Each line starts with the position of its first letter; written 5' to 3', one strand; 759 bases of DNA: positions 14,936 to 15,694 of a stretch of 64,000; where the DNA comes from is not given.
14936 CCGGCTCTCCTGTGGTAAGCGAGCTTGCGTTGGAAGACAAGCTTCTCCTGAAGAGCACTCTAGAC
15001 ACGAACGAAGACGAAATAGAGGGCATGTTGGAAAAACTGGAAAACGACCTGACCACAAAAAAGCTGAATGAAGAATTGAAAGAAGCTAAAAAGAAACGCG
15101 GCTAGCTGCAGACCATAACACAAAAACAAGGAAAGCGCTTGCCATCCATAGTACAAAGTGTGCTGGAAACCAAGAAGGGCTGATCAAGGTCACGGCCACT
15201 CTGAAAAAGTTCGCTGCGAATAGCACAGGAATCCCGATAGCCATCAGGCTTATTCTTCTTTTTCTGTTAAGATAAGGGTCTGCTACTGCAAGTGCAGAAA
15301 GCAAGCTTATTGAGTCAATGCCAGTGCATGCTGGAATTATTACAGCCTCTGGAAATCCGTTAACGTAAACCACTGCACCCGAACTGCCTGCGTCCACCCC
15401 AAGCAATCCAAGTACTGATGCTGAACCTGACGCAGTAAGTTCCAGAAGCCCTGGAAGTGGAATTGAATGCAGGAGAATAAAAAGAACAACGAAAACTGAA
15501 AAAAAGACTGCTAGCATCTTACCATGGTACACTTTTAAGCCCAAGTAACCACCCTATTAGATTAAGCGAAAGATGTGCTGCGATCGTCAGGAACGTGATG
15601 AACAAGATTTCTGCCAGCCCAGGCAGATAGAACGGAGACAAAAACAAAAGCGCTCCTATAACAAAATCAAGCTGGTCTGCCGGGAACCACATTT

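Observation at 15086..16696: Operon linking a DUF92 membrane protein, CDP-archaeol synthase and a 152-aa mini archaeosortase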

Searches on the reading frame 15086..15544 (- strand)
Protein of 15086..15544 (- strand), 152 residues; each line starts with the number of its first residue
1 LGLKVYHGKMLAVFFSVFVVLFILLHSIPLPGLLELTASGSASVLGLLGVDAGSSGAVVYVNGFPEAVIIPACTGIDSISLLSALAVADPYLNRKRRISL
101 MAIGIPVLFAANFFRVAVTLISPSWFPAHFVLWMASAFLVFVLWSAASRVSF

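Call 6: search_protein_families(library=pfam, proteins=[window:15086-15544:-], max_evalue=1)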
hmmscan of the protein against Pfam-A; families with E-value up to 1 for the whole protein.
window:15086-15544:- (152 aa): 1 family
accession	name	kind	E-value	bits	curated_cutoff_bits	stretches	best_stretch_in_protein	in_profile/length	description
PF09721.15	Exosortase_EpsH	-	9.7e-12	45.2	25.7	1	12-132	105-228/254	Transmembrane exosortase (Exosortase_EpsH)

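Call 7: search_protein_families(library=ncbifam, proteins=[window:15086-15544:-], max_evalue=1)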
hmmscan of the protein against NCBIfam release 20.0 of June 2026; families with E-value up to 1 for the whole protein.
window:15086-15544:- (152 aa): 15 families
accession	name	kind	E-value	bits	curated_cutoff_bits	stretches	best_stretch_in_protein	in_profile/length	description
TIGR04178.1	exo_archaeo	signature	2.6e-10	40.4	23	1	69-143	3-80/97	exosortase/archaeosortase family protein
TIGR04144.1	archaeo_VPXXXP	exception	8.4e-10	38.8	150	1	13-143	10-144/156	archaeosortase B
TIGR04125.1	exosort_PGF_TRM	exception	1.3e-09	37.9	75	1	33-135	105-212/271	archaeosortase A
TIGR02602.1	8TM_EpsH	subfamily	2.2e-08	33.9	105.55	1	2-134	82-216/241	exosortase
NF045528.1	heimosortase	equivalog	2.3e-08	34.3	130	1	66-138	85-156/199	heimdallarchaeosortase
NF035943.2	exosort_XrtV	exception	2.7e-08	33.4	313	1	33-120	138-228/270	exosortase V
NF046081.1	exosort_XrtX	exception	6.7e-08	32.6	170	1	33-126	36-131/168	exosortase X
TIGR04177.1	exosort_XrtH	exception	7.3e-06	26.1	86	1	20-121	9-119/158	exosortase H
TIGR04124.1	archaeo_artE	exception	8.5e-06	25.9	95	1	9-133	7-127/153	archaeosortase family protein ArtE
NF033505.2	paceosortase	exception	6.8e-05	23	80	1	35-145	28-142/167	pacearchaeosortase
NF046083.1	exosort_XrtY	exception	8.7e-05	22.5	160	1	39-118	55-133/168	exosortase Y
TIGR04293.1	archaeo_artF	exception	0.00014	21.9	150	1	14-121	16-122/166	archaeosortase family protein ArtF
TIGR03110.1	exosort_Gpos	exception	0.019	14.9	102.75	1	71-126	92-147/187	exosortase family protein XrtG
TIGR04175.1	archaeo_artD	exception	0.036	14.1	125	1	67-124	55-112/150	archaeosortase D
TIGR03113.1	exosort_XrtB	exception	0.04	13.6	275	1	18-120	112-227/268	exosortase B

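Call 8: find_homologous_proteins(query=window:15086-15544:-)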
Query window:15086-15544:- (152 aa): 1 proteins with E <= 0.001 among 347 candidates.
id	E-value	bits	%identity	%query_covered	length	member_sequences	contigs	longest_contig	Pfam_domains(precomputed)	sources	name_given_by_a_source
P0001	1.4e-87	309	99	100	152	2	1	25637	PF09721.16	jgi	-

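Call 9: find_related_loci(query=window:15086-15544:-, collection=genome_contigs, flank=6000)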
Query window:15086-15544:- (152 aa) in genome_contigs; peptide patterns used: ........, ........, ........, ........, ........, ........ (x = any residue, [..] = any of these).
359 stretches matched a pattern, but none encodes a relative of the query by tblastn (E <= 1e-3).

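Call 11: find_encoding_contigs(protein=P0001, flank=10000)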
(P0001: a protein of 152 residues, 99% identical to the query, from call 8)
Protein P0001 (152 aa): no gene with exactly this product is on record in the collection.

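Call 16: search_protein_representatives(protein=window:15086-15544:-)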
Query: 152 residues. Proteins with E-value up to 0.001 (for the whole library): 115; up to 1e-10: 4; up to 1e-30: 1. The best 115 are listed.
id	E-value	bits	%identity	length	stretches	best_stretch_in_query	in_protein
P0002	3.2e-39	150.5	50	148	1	8-149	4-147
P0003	1.5e-16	77.0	37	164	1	7-146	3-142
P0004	1.8e-15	73.5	40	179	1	3-142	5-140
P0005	2.8e-12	63.1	39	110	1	48-146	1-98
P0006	1.4e-09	54.4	34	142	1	9-149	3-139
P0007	1.7e-09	54.1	37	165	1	12-146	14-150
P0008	2.8e-09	53.4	34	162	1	10-150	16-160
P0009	4.4e-09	52.8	36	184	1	14-150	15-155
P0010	1.4e-08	51.1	35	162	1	11-145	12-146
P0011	1.9e-08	50.7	36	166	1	9-145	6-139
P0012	2.5e-08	50.3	35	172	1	10-150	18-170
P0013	2.6e-08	50.2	36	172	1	11-148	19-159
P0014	3.1e-08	50.0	37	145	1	14-145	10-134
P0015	3.3e-08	49.9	34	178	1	12-145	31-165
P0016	3.5e-08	49.9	33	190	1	9-144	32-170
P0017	3.7e-08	49.8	41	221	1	13-143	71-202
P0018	6.2e-08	49.0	28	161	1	10-147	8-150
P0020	1.8e-07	47.5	36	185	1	11-146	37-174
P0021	3.2e-07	46.7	32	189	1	9-145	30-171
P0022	5.7e-07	45.9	33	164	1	10-145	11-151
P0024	8.5e-07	45.3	40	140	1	39-144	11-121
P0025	1.5e-06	44.5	38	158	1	12-122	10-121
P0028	3.3e-06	43.4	31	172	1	7-150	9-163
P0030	3.6e-06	43.3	32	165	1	9-149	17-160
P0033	4.0e-06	43.2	31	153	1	9-150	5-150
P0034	4.0e-06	43.2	36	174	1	28-147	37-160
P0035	4.4e-06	43.0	38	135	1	33-143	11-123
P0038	6.1e-06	42.6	31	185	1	12-146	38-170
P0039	6.5e-06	42.5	32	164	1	12-148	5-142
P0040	1.1e-05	41.7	35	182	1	17-125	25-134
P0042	1.4e-05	41.4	33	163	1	11-150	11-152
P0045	2.3e-05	40.7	35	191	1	14-127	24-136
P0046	2.4e-05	40.6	36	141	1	12-116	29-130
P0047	2.4e-05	40.6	35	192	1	11-143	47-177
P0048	2.6e-05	40.5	33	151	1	9-146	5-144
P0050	2.8e-05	40.4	41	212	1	13-120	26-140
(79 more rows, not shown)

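Call 18: search_protein_families(library=ncbifam, alignment_id=A1, max_evalue=0.001)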
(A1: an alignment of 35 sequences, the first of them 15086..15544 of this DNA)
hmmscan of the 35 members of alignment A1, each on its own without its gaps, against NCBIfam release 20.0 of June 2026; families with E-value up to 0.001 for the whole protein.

A. member 1, window:15086-15544:- (152 aa): 12 families
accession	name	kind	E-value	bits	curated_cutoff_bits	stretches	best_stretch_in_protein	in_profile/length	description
TIGR04178.1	exo_archaeo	signature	2.6e-10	40.4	23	1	69-143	3-80/97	exosortase/archaeosortase family protein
TIGR04144.1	archaeo_VPXXXP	exception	8.4e-10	38.8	150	1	13-143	10-144/156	archaeosortase B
TIGR04125.1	exosort_PGF_TRM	exception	1.3e-09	37.9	75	1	33-135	105-212/271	archaeosortase A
TIGR02602.1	8TM_EpsH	subfamily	2.2e-08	33.9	105.55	1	2-134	82-216/241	exosortase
NF045528.1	heimosortase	equivalog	2.3e-08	34.3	130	1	66-138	85-156/199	heimdallarchaeosortase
NF035943.2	exosort_XrtV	exception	2.7e-08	33.4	313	1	33-120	138-228/270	exosortase V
NF046081.1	exosort_XrtX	exception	6.7e-08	32.6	170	1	33-126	36-131/168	exosortase X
TIGR04177.1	exosort_XrtH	exception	7.3e-06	26.1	86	1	20-121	9-119/158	exosortase H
TIGR04124.1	archaeo_artE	exception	8.5e-06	25.9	95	1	9-133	7-127/153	archaeosortase family protein ArtE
NF033505.2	paceosortase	exception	6.8e-05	23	80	1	35-145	28-142/167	pacearchaeosortase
NF046083.1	exosort_XrtY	exception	8.7e-05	22.5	160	1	39-118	55-133/168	exosortase Y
TIGR04293.1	archaeo_artF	exception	0.00014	21.9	150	1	14-121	16-122/166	archaeosortase family protein ArtF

B. families by the number of members that match (of 35 scanned): 28 families (the first 25 are shown)
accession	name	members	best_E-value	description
TIGR04178.1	exo_archaeo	35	1.9e-14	exosortase/archaeosortase family protein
TIGR04124.1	archaeo_artE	33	2.1e-17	archaeosortase family protein ArtE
NF046081.1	exosort_XrtX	29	5.8e-22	exosortase X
TIGR02602.1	8TM_EpsH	29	2.1e-09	exosortase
TIGR04144.1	archaeo_VPXXXP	27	1.5e-33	archaeosortase B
NF033505.2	paceosortase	27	4.2e-10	pacearchaeosortase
TIGR03109.2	exosort_XrtA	24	3.8e-08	exosortase A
TIGR04125.1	exosort_PGF_TRM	23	9.4e-10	archaeosortase A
TIGR04177.1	exosort_XrtH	21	4.6e-32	exosortase H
TIGR04175.1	archaeo_artD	19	2.8e-12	archaeosortase D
NF045528.1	heimosortase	18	2.3e-08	heimdallarchaeosortase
NF033464.1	cyanoexo_CrtC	15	2.9e-09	cyanoexosortase C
NF046083.1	exosort_XrtY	10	5.7e-10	exosortase Y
NF035943.2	exosort_XrtV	10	2.7e-08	exosortase V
TIGR04293.1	archaeo_artF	9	6.4e-07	archaeosortase family protein ArtF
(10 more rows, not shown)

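Call 21: find_related_loci(query=A2, collection=genome_contigs, flank=6000)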
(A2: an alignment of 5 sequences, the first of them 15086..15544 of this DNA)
Query A2 (152 aa) in genome_contigs; peptide patterns used: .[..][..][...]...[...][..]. (x = any residue, [..] = any of these).
6 stretches matched a pattern; 1 encode a relative of the query (tblastn E <= 1e-3); 1 distinct loci.
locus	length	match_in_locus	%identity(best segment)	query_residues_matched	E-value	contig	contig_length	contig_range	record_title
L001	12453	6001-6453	48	2-150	2e-45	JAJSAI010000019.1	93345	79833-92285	MAG: archaeon isolate Dive96_bin4.413 k141_2557599, whole genome shotgun sequence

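Call 23: find_encoding_contigs(protein=P0003, flank=5000, max_places=3)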
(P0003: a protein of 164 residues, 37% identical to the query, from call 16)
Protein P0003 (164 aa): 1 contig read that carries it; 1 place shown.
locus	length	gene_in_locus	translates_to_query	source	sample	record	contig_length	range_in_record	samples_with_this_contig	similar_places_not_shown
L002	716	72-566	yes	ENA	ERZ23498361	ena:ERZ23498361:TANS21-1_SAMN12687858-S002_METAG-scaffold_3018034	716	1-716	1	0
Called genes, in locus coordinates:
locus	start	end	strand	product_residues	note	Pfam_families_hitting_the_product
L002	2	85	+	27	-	?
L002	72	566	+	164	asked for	PF09721:Exosortase_EpsH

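Call 24: find_encoding_contigs(protein=P0004, flank=5000, max_places=3)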
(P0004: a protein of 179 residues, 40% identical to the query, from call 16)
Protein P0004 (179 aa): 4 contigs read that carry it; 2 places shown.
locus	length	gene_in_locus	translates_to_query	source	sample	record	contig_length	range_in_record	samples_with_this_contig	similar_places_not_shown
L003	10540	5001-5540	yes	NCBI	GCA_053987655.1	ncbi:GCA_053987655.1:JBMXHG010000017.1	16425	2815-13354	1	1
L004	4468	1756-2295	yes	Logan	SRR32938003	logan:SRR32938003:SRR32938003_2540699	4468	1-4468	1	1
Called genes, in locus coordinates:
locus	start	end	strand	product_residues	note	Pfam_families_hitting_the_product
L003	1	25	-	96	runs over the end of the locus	PF01381:HTH_3 (weak)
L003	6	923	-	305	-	PF00291:PALP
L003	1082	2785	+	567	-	PF10092:DUF2330 (weak)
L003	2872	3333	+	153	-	PF08069:Ribosomal_S13_N, PF00312:Ribosomal_S15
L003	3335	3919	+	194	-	PF01015:Ribosomal_S3Ae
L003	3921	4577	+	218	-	PF01940:DUF92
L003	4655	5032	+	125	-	PF01864:CarS-like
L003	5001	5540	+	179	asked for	PF09721:Exosortase_EpsH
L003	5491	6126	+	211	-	PF08704:GCD14, PF01135:PCMT, PF00398:RrnaAD, PF13847:Methyltransf_31, PF08241:Methyltransf_11, PF08242:Methyltransf_12 (weak), PF13649:Methyltransf_25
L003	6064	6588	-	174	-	-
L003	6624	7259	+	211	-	PF01904:DUF72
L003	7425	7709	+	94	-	PF03685:UPF0147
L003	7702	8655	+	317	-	PF03176:MMPL (faint), PF02355:SecD_SecF_C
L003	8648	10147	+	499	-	PF07549:Sec_GG, PF02355:SecD_SecF_C, PF03176:MMPL (weak)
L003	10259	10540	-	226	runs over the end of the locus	PF06745:ATPase, PF13481:AAA_25 (weak), PF23442:DUF7125 (faint), PF07088:GvpD_P-loop (weak)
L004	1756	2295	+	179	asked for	PF09721:Exosortase_EpsH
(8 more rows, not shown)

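Call 25: find_encoding_contigs(protein=P0006, flank=4000, max_places=2)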
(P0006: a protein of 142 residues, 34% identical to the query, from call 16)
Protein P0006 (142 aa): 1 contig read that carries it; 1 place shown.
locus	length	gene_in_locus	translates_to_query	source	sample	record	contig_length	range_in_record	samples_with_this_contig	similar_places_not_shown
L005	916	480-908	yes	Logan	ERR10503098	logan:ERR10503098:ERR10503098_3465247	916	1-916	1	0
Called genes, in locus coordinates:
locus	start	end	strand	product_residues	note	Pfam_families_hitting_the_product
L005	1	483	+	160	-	?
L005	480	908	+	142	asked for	PF09721:Exosortase_EpsH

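Call 26: find_encoding_contigs(protein=P0007, flank=4000, max_places=2)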
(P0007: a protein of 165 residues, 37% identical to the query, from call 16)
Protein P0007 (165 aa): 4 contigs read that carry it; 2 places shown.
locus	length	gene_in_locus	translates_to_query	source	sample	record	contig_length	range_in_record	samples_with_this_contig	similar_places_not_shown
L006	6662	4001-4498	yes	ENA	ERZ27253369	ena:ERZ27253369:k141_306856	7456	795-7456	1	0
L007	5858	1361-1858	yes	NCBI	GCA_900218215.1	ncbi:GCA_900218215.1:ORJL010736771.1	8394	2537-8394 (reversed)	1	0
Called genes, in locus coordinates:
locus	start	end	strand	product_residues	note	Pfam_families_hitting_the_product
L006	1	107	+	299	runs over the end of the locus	?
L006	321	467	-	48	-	-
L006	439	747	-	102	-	PF03683:UPF0175 (weak)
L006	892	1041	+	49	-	-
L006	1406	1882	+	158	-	-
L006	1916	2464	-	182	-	PF27325:MJ0538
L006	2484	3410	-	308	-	PF00574:CLP_protease (weak), PF25145:NfeD1b_N, PF01343:Peptidase_S49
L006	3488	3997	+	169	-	PF01864:CarS-like, PF01148:CTP_transf_1 (weak)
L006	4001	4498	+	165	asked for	PF09721:Exosortase_EpsH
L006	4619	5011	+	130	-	-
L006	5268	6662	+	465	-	?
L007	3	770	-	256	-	?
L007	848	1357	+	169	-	PF01864:CarS-like, PF01148:CTP_transf_1 (weak)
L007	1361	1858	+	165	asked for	PF09721:Exosortase_EpsH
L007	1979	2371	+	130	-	-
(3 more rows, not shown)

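Call 27: find_encoding_contigs(protein=P0010, flank=4000, max_places=2)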
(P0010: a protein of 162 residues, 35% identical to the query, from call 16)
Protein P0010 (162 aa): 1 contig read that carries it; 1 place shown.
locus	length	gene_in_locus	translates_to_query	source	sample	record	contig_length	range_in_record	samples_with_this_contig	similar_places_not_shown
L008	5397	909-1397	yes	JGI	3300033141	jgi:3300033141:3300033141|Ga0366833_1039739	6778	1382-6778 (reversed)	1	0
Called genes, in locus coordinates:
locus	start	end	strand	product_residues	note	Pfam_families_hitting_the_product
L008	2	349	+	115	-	?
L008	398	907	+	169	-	PF01864:CarS-like, PF01148:CTP_transf_1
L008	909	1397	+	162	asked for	PF09721:Exosortase_EpsH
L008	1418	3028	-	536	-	PF07549:Sec_GG, PF02355:SecD_SecF_C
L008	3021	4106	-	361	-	PF07549:Sec_GG (weak), PF02355:SecD_SecF_C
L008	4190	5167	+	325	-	PF00009:GTP_EFTU (faint), PF17835:NOG1_N, PF00025:Arf (weak), PF02421:FeoB_N, PF02492:cobW (faint), PF09439:SRPRB (weak), PF01926:MMR_HSR1, PF06858:NOG1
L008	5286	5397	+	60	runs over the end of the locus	-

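Call 40: find_homologous_proteins(query=A1, max_evalue=0.00001)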
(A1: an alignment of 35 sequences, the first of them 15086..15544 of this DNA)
Query A1 (35 sequences) (152 aa, profile of the alignment): 10 proteins with E <= 0.00001 among 8000 candidates.
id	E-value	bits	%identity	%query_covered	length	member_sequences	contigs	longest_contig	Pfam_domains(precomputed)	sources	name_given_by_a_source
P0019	1.8e-46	176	29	88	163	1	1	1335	PF09721.16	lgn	-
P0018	1.0e-44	170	29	74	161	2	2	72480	PF09721.16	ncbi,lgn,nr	ncbi:MAG TPA: archaeosortase/exosortase family protein [Candidatus Norongarragalinales archaeon]|nr:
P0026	3.6e-43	165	30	97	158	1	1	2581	PF09721.16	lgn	-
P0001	8.4e-41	157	99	100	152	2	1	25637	PF09721.16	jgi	-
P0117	2.5e-39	153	29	90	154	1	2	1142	PF09721.16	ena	-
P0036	1.1e-36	144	31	72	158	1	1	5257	PF09721.16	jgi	jgi:exosortase/archaeosortase family protein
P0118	2.1e-33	133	29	86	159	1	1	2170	PF09721.16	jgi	jgi:exosortase/archaeosortase family protein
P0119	5.2e-32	129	33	49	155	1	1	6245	PF09721.16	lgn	-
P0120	3.8e-7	48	29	66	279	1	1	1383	PF09721.16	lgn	-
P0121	1.5e-6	46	30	63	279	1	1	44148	PF09721.16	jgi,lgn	jgi:exosortase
